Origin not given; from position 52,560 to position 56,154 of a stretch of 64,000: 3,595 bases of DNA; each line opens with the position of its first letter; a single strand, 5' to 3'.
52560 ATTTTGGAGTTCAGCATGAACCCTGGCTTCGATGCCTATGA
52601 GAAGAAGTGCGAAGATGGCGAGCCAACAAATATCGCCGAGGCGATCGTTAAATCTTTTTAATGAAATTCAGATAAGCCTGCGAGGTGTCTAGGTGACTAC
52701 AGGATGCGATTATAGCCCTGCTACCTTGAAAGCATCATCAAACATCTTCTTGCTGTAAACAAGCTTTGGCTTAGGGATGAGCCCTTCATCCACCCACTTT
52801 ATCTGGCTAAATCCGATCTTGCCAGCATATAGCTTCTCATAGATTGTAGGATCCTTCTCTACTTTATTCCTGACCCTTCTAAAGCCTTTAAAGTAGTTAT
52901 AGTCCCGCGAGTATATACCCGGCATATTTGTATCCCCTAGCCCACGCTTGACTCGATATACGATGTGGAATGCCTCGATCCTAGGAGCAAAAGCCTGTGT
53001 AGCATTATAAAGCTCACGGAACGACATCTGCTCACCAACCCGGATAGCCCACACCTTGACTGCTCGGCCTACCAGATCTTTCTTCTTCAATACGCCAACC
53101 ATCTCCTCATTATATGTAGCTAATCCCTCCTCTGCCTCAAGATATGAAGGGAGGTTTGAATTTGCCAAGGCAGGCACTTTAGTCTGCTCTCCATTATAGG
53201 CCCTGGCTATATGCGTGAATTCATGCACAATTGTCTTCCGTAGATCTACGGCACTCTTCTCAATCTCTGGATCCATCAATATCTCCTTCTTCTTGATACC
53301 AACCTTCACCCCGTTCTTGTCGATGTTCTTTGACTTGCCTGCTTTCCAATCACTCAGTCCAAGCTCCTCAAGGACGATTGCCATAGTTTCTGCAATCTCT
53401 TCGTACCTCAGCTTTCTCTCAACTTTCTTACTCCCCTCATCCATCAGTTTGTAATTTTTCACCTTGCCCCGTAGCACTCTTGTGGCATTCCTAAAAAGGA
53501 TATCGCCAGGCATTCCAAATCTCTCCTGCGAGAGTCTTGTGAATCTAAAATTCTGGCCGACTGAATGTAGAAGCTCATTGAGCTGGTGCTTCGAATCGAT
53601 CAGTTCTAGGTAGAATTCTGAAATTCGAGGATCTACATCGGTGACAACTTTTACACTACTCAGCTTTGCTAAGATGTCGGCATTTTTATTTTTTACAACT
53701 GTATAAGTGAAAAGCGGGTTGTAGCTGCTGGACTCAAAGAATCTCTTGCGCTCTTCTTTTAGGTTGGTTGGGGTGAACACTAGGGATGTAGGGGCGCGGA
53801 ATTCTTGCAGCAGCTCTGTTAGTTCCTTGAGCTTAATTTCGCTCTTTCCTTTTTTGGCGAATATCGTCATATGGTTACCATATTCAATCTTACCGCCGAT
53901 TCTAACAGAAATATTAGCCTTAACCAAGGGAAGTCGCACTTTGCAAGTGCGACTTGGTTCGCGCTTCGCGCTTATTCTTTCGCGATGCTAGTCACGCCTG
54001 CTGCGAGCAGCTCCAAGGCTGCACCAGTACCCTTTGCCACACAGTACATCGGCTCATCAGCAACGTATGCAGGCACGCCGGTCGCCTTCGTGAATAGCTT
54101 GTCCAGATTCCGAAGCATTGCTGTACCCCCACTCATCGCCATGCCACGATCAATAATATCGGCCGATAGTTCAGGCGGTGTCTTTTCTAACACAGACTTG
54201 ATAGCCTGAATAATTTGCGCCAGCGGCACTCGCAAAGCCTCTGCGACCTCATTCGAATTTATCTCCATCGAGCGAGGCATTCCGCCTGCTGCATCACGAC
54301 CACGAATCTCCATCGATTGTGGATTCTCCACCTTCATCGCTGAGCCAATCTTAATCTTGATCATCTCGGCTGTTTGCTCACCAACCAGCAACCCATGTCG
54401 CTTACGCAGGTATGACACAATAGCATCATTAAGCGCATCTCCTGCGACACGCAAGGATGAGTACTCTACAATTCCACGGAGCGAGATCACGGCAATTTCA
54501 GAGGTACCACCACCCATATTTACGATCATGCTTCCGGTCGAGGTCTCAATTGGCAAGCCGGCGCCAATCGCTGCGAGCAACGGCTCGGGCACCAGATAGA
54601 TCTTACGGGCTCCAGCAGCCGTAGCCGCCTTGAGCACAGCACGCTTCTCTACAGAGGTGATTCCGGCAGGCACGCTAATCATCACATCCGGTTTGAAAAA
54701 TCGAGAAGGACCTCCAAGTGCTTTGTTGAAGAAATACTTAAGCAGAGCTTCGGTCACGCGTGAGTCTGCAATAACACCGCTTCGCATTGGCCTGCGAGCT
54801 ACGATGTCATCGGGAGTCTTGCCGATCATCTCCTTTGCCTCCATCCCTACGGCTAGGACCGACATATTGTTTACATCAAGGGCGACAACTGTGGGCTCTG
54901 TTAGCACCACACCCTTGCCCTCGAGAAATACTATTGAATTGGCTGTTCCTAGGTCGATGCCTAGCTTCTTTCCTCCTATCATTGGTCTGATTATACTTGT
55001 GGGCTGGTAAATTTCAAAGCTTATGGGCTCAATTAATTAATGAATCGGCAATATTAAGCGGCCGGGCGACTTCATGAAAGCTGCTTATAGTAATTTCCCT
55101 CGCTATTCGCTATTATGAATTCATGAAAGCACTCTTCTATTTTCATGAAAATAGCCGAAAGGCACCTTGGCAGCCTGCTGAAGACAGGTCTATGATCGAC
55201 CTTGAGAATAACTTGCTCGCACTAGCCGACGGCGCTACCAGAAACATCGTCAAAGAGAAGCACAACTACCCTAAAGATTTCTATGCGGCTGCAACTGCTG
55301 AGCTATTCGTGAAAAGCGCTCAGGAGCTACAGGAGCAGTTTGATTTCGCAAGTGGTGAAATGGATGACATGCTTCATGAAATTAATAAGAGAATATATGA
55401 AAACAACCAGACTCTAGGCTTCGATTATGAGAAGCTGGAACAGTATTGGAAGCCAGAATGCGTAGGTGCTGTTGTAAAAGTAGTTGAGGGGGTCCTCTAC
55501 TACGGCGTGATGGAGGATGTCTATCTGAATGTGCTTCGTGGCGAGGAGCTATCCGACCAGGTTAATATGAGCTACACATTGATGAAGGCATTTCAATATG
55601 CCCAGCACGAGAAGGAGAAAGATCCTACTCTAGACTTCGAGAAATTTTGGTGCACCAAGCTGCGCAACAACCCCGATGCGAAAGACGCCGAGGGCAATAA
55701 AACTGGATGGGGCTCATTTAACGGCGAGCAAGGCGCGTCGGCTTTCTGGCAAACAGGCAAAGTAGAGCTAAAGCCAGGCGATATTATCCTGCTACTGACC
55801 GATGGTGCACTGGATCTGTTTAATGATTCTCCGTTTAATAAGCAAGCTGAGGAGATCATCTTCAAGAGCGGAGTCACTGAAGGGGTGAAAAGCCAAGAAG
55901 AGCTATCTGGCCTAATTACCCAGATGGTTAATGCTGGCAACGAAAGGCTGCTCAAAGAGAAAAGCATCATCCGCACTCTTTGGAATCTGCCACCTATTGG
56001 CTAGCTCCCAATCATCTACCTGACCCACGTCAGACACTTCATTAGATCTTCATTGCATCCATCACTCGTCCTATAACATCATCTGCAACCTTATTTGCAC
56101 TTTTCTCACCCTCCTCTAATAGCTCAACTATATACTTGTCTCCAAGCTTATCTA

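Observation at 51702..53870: Convergent RimK-like ATP-grasp and DUF1704/QEGLA zincin-like pair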

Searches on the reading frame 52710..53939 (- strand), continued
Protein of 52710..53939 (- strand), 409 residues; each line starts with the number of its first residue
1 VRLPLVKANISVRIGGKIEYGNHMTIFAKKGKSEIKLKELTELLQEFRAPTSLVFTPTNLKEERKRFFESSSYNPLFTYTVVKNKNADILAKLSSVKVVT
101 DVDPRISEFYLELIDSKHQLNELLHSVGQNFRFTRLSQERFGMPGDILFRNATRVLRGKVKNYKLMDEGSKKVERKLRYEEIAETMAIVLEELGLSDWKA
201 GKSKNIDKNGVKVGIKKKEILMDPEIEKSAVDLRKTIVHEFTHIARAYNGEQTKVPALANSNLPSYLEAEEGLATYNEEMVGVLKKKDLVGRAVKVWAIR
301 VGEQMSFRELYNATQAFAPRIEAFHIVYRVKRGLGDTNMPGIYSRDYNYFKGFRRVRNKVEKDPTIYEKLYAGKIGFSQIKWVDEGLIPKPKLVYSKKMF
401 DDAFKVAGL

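Call 64: find_encoding_contigs(protein=P0254, flank=8000, max_places=1)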
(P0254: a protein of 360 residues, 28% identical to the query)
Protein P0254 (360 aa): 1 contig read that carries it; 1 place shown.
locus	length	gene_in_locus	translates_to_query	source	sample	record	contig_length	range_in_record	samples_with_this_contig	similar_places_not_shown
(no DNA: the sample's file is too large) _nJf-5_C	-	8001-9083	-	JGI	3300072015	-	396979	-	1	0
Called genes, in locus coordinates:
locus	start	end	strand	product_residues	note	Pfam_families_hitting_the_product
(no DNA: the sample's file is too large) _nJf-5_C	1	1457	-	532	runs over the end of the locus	-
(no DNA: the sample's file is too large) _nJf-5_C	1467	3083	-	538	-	-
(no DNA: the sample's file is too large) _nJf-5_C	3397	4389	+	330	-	-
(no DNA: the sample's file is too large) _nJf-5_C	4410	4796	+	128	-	-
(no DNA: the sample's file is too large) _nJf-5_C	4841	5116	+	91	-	-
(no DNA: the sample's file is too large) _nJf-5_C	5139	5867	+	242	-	-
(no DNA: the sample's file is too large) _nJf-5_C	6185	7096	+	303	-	PF01594:AI-2E_transport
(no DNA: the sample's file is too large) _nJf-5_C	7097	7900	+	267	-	PF04414:tRNA_deacylase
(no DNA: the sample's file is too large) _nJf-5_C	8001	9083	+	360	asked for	PF08014:MATCAP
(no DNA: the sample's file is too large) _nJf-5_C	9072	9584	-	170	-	PF01965:DJ-1_PfpI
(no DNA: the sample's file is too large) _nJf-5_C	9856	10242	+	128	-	PF01981:PTH2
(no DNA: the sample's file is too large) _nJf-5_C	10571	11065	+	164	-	-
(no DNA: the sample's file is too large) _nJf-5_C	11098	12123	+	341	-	-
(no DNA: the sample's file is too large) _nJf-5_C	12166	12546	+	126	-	PF25164:CoiA_N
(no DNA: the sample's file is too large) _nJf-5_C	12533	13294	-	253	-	-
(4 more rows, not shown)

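Call 65: find_encoding_contigs(protein=P0270, flank=8000, max_places=1)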
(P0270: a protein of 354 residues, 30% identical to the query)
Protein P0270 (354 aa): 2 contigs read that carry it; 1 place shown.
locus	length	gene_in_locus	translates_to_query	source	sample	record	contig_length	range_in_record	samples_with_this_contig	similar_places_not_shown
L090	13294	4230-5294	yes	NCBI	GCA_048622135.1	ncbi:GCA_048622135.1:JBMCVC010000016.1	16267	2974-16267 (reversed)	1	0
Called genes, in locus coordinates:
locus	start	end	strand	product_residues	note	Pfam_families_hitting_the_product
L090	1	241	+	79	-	?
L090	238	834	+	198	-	PF13036:LpoB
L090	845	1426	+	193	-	PF13036:LpoB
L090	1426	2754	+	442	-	-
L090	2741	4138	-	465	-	PF01565:FAD_binding_4, PF02913:FAD-oxidase_C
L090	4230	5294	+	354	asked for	PF08014:MATCAP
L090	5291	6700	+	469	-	PF02655:ATP-grasp_3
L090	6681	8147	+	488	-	-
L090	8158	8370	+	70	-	-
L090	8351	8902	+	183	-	PF02572:CobA_CobO_BtuR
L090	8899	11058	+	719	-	PF09865:DUF2092, PF00578:AhpC-TSA, PF08534:Redoxin, PF13905:Thioredoxin_8 (weak)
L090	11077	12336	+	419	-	PF01547:SBP_bac_1, PF13416:SBP_bac_8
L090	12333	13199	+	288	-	PF00528:BPD_transp_1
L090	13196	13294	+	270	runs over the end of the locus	PF00528:BPD_transp_1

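Call 66: find_encoding_contigs(protein=P0242, flank=8000, max_places=1)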
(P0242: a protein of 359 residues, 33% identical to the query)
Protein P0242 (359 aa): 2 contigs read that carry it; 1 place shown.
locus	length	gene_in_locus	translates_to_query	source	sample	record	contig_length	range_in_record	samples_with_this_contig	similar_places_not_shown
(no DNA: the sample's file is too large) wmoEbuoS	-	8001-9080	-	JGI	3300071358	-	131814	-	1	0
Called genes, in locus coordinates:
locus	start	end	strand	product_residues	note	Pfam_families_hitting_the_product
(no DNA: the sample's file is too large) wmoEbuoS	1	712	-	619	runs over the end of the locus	PF01850:PIN, PF00437:T2SSE (weak), PF20720:nSTAND3 (weak)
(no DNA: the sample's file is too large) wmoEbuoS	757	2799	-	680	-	PF01841:Transglut_core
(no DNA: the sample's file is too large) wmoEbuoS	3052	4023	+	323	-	-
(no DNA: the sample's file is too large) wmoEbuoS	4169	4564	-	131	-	PF01641:SelR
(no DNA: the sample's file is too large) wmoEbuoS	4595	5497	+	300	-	-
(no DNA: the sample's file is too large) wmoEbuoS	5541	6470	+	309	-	PF01207:Dus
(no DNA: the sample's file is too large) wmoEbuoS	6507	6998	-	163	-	-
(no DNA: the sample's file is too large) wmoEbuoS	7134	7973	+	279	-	PF01435:Peptidase_M48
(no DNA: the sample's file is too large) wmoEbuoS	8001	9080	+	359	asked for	PF08014:MATCAP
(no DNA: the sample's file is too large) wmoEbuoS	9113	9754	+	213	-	PF01351:RNase_HII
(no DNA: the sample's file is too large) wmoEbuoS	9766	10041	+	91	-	-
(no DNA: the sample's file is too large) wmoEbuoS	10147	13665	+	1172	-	PF02463:SMC_N, PF13304:AAA_21 (weak), PF13476:AAA_23, PF06470:SMC_hinge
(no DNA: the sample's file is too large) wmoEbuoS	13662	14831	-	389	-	PF13439:Glyco_transf_4, PF00534:Glycos_transf_1, PF13692:Glyco_trans_1_4, PF13524:Glyco_trans_1_2 (weak)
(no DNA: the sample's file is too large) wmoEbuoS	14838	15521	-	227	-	PF02585:PIG-L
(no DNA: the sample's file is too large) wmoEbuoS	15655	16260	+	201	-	-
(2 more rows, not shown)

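Call 77: search_protein_families(library=padloc, proteins=[window:52710-53870:-, P0367], max_evalue=0.001)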
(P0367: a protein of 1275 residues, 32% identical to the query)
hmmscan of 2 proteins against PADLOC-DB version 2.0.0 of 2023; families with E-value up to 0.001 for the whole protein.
window:52710-53870:- (386 aa): 0 families

P0367 (1275 aa): 1 family
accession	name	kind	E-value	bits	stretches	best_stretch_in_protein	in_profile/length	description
PDLC05050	PDC-S60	-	7.3e-25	85.4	1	13-185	3-177/906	-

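Call 83: find_related_loci(query=A5, collection=metagenome_contigs, flank=6000)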
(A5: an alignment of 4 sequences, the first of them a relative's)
Query A5 (354 aa) in metagenome_contigs; peptide patterns used: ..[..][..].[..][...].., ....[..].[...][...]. (x = any residue, [..] = any of these).
228 stretches matched a pattern; 90 encode a relative of the query (tblastn E <= 1e-3); the best 80 are kept; 80 distinct loci.
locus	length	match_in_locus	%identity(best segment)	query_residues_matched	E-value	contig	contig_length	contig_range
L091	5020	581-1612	37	1-353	4e-63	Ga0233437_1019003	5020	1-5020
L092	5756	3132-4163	38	1-353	7e-61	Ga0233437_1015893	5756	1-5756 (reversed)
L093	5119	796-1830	36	1-354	2e-60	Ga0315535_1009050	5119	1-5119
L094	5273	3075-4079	37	21-352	2e-56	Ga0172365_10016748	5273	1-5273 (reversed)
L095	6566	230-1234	37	21-352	2e-56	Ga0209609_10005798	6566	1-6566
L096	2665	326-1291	34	19-345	4e-54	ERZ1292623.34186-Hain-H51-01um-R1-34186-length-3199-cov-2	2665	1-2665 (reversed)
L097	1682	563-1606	33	1-345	6e-55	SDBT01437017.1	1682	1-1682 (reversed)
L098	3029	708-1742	37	1-354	1e-52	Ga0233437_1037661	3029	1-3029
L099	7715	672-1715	34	1-345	3e-52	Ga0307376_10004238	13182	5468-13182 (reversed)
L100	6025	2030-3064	32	1-354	1e-51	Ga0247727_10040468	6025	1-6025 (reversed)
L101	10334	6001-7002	36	2-339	1e-51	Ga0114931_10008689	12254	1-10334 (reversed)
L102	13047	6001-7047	33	1-352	3e-51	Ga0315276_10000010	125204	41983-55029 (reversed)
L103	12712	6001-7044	34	1-345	4e-51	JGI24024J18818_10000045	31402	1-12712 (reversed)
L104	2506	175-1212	34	1-343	2e-51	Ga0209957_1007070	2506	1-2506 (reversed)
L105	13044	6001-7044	34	1-345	3e-51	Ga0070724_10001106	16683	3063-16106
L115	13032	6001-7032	32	1-352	8e-49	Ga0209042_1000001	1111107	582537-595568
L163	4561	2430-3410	31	14-348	1e-31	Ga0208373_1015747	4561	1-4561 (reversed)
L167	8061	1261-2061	29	82-341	2e-27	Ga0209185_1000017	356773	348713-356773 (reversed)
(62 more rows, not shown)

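Call 86: search_protein_families(library=pfam, proteins=[L090:5291-6700:+, L090:6681-8147:+, L103:7079-8506:+, L115:7049-7900:+, L167:22-1005:+, L163:1015-2349:+, L102:4702-7071:+], max_evalue=0.001)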
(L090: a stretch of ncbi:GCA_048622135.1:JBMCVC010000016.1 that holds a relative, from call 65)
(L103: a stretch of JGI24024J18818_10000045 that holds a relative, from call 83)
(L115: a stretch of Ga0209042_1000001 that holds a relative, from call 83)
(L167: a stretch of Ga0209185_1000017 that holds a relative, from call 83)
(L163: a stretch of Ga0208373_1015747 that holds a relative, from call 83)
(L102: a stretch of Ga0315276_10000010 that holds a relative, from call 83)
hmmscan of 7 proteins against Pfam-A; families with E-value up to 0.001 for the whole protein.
L090:5291-6700:+ (469 aa): 1 family
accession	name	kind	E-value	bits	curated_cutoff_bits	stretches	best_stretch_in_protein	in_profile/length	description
PF02655.19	ATP-grasp_3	-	1.3e-11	45.3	23.2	1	137-315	3-159/160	ATP-grasp domain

L090:6681-8147:+ (488 aa): 0 families

L103:7079-8506:+ (476 aa): 2 families
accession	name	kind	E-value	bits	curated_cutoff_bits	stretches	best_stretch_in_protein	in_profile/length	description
PF02655.19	ATP-grasp_3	-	9.1e-08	32.8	23.2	1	132-317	2-160/160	ATP-grasp domain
PF02222.28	ATP-grasp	-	7e-05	23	27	1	140-315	2-164/179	ATP-grasp domain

L115:7049-7900:+ (284 aa): 6 families
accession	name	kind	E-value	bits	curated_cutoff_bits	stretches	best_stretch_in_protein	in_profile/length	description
PF08443.16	RimK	-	4.8e-23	82.2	21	1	104-279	10-188/188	RimK-like ATP-grasp domain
PF02655.19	ATP-grasp_3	-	5.8e-10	39.9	23.2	1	97-255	2-154/160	ATP-grasp domain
PF14398.11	ATPgrasp_YheCD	-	2.6e-08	33.9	26.8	1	191-274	156-243/255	YheC/D like ATP-grasp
PF07478.18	Dala_Dala_lig_C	-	6.2e-07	29.6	24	1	119-263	25-181/204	D-ala D-ala ligase C-terminus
PF02222.28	ATP-grasp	-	6.7e-05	23.1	27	1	113-233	11-138/179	ATP-grasp domain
PF03133.20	TTL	-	0.00014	21.6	20.1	0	197-275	198-275/292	Tubulin-tyrosine ligase family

L167:22-1005:+ (328 aa): 3 families
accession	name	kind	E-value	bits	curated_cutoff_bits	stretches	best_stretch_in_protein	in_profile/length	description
PF08443.16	RimK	-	3e-11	43.7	21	1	132-315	13-187/188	RimK-like ATP-grasp domain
PF18299.6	R2K_2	-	0.0001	22.6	26.2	1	194-293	46-130/147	ATP-grasp domain, R2K clade family 2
PF14243.11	R2K_3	-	0.00028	21.6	26.3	1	194-292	66-149/169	ATP-grasp domain, R2K clade family 3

L163:1015-2349:+ (445 aa): 6 families
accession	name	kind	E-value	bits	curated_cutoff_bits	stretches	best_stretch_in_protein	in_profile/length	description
PF14397.11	ATPgrasp_ST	-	1.5e-59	201.9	31.4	1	25-298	3-277/278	Sugar-transfer associated ATP-grasp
PF02655.19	ATP-grasp_3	-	7.5e-10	39.5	23.2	0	236-278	114-157/160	ATP-grasp domain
PF08443.16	RimK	-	2.1e-08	34.5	21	1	240-281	130-170/188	RimK-like ATP-grasp domain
PF05618.17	Zn_protease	-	1.5e-07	31.8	27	1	376-442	66-135/138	Putative ATP-dependent zinc protease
PF14398.11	ATPgrasp_YheCD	-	1.4e-05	24.9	26.8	0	242-283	190-232/255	YheC/D like ATP-grasp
PF02955.21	GSH-S_ATP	-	2.1e-05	24.5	23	0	166-234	85-150/175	Prokaryotic glutathione synthetase, ATP-grasp domain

L102:4702-7071:+ (790 aa): 3 families
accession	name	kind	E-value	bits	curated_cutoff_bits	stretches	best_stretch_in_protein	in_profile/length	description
PF14397.11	ATPgrasp_ST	-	6.4e-62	209.7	31.4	1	16-285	2-277/278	Sugar-transfer associated ATP-grasp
PF08014.17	MATCAP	-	1.4e-59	202.3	27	1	470-787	8-349/365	Microtubule-associated tyrosine carboxypeptidase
PF02655.19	ATP-grasp_3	-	4.4e-06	27.3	23.2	0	34-98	2-57/160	ATP-grasp domain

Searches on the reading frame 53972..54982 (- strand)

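Call 3: search_protein_families(library=pfam, proteins=[window:53972-54982:-], max_evalue=0.01)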
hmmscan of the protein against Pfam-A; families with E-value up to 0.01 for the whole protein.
window:53972-54982:- (336 aa): 4 families
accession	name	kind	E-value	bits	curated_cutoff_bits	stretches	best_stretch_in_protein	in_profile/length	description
PF06723.19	MreB_Mbl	-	2.2e-131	438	27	1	5-325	2-321/327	MreB/Mbl protein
PF14450.12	FtsA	-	4.4e-12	46.9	31.8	1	153-318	2-127/127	Cell division protein FtsA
PF00012.26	HSP70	-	4.5e-07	28.9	20.6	1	99-268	135-320/599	Hsp70 protein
PF00022.25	Actin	-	0.00022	20.4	27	1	41-196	44-191/410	Actin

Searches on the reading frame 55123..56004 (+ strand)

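Call 3: search_protein_families(library=pfam, proteins=[window:55123-56004:+], max_evalue=0.01)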
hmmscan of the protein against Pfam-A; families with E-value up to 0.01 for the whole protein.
window:55123-56004:+ (293 aa): 1 family
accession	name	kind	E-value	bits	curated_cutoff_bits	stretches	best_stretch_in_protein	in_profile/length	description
PF07228.17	SpoIIE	-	0.00025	21.5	25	1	207-250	111-156/192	Stage II sporulation protein E (SpoIIE)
